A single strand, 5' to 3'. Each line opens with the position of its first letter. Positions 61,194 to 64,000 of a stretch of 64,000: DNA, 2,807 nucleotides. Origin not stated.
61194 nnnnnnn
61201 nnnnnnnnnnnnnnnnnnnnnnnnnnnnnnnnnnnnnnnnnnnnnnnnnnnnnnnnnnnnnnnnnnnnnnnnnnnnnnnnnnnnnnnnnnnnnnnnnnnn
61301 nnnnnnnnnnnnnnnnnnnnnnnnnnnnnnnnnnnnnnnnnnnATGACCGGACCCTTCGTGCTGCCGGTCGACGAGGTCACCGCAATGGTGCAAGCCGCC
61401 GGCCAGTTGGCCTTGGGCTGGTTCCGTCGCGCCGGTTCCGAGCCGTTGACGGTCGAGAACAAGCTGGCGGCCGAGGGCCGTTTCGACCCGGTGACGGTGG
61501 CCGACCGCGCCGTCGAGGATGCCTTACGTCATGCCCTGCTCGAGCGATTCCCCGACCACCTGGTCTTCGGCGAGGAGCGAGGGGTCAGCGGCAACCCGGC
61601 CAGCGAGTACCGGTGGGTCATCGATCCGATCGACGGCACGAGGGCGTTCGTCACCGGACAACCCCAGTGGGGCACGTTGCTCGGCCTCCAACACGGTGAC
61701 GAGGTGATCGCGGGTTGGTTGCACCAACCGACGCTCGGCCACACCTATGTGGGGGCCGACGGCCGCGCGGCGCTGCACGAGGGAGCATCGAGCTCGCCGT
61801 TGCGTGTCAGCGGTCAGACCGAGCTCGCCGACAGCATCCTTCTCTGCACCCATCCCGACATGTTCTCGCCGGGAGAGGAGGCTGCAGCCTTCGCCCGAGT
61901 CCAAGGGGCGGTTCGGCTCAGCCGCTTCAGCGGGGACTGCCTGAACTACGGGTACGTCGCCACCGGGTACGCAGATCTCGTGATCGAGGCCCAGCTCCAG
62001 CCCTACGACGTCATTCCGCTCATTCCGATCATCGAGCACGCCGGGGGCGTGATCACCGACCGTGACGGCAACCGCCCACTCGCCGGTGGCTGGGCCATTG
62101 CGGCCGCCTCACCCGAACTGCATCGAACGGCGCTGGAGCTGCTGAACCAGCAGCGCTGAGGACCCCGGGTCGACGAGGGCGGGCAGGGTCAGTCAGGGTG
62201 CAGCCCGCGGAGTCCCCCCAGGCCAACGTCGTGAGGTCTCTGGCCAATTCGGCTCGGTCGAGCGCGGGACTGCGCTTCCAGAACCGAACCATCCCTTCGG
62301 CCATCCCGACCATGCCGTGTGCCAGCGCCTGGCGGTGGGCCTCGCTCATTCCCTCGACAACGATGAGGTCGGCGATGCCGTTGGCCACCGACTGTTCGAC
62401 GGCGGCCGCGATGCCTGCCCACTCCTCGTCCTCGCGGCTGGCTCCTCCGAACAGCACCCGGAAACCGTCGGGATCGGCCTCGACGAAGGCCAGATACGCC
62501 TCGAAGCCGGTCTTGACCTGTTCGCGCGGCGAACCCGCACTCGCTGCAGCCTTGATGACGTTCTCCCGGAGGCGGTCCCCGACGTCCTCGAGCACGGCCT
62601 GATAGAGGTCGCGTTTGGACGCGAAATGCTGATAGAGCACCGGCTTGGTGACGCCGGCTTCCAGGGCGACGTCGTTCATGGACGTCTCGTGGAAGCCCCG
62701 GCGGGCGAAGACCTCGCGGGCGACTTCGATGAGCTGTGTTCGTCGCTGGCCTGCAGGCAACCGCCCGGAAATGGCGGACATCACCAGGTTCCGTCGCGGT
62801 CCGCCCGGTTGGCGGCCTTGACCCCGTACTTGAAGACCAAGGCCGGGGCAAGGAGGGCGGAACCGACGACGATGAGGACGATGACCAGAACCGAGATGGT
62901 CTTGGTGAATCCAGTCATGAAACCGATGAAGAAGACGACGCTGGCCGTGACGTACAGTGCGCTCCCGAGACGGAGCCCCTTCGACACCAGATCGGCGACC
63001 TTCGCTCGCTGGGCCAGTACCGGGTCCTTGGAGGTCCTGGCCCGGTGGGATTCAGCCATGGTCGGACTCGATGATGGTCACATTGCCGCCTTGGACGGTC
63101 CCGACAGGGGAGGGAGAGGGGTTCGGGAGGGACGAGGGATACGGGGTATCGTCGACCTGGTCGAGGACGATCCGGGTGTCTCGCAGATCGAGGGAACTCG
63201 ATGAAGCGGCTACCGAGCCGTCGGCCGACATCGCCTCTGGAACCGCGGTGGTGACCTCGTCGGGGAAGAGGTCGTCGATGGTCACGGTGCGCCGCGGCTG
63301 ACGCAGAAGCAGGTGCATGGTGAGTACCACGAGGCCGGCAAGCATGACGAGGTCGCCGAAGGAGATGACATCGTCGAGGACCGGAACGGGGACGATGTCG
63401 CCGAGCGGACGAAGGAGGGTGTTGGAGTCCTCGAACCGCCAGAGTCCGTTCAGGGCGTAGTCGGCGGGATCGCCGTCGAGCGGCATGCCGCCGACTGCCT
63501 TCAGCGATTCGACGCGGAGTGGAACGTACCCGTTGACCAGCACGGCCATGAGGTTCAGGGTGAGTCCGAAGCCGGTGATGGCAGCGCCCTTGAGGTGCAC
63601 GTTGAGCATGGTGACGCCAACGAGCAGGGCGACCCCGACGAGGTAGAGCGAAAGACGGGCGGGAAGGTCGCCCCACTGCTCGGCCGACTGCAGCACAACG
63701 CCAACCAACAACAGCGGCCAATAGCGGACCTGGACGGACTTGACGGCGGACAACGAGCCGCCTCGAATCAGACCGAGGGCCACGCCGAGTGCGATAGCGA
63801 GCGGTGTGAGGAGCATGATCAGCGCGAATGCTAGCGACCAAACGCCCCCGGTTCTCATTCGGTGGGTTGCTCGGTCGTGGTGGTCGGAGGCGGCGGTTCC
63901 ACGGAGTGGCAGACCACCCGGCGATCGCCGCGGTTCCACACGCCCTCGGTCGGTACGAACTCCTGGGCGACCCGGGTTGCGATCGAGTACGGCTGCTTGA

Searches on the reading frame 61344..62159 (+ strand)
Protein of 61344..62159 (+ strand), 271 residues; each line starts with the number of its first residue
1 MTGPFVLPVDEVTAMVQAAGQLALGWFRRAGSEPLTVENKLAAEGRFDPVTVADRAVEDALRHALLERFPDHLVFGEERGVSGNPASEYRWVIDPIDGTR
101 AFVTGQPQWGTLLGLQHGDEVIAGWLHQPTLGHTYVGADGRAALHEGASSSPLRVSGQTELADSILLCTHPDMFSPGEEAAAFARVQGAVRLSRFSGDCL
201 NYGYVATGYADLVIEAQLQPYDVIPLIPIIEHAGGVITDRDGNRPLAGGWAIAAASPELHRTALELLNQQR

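Call 46: search_protein_families(library=pfam, proteins=[window:61344-62159:+], max_evalue=0.001)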
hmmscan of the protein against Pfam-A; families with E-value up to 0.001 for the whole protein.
window:61344-62159:+ (271 aa): 1 family
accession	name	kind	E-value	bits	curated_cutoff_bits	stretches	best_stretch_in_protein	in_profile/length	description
PF00459.30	Inositol_P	-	1.4e-48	166.2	27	1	11-268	4-267/271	Inositol monophosphatase family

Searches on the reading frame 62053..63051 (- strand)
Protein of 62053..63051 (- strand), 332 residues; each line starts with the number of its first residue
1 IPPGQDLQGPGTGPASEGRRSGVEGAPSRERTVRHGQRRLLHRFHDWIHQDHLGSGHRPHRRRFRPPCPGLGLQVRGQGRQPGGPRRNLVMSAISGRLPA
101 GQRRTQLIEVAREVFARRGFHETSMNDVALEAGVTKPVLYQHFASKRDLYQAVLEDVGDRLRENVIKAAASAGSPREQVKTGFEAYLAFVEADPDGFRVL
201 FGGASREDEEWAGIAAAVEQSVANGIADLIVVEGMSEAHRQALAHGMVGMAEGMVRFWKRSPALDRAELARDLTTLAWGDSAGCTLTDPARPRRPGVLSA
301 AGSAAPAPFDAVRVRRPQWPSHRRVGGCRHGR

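Call 26: search_protein_families(library=pfam, proteins=[window:62053-63051:-], max_evalue=0.01)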
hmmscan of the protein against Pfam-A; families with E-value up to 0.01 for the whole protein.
window:62053-63051:- (332 aa): 4 families
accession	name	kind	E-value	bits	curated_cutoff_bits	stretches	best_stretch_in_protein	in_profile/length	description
PF00440.29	TetR_N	-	3.6e-18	65.5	24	1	107-153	1-47/47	Bacterial regulatory proteins, tetR family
PF19344.4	TetR_C_32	-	1.9e-09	38.2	27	1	169-282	6-128/139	Tetracyclin repressor-like, C-terminal domain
PF21943.1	TetR_C_46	-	8.2e-08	32.9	27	1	175-278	1-107/109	Tetracyclin repressor-like, C-terminal domain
PF17918.6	TetR_C_15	-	0.0049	17.9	26.8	1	180-277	7-104/108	Tetracyclin repressor-like, C-terminal domain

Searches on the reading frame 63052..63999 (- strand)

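Call 46: search_protein_families(library=pfam, proteins=[window:63052-63999:-], max_evalue=0.001)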
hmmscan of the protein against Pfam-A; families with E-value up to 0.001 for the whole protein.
window:63052-63999:- (315 aa): 1 family
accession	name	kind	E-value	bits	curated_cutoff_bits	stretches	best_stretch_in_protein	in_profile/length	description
PF17248.7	DUF5317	-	1.7e-12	48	25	1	115-226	35-149/151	Family of unknown function (DUF5317)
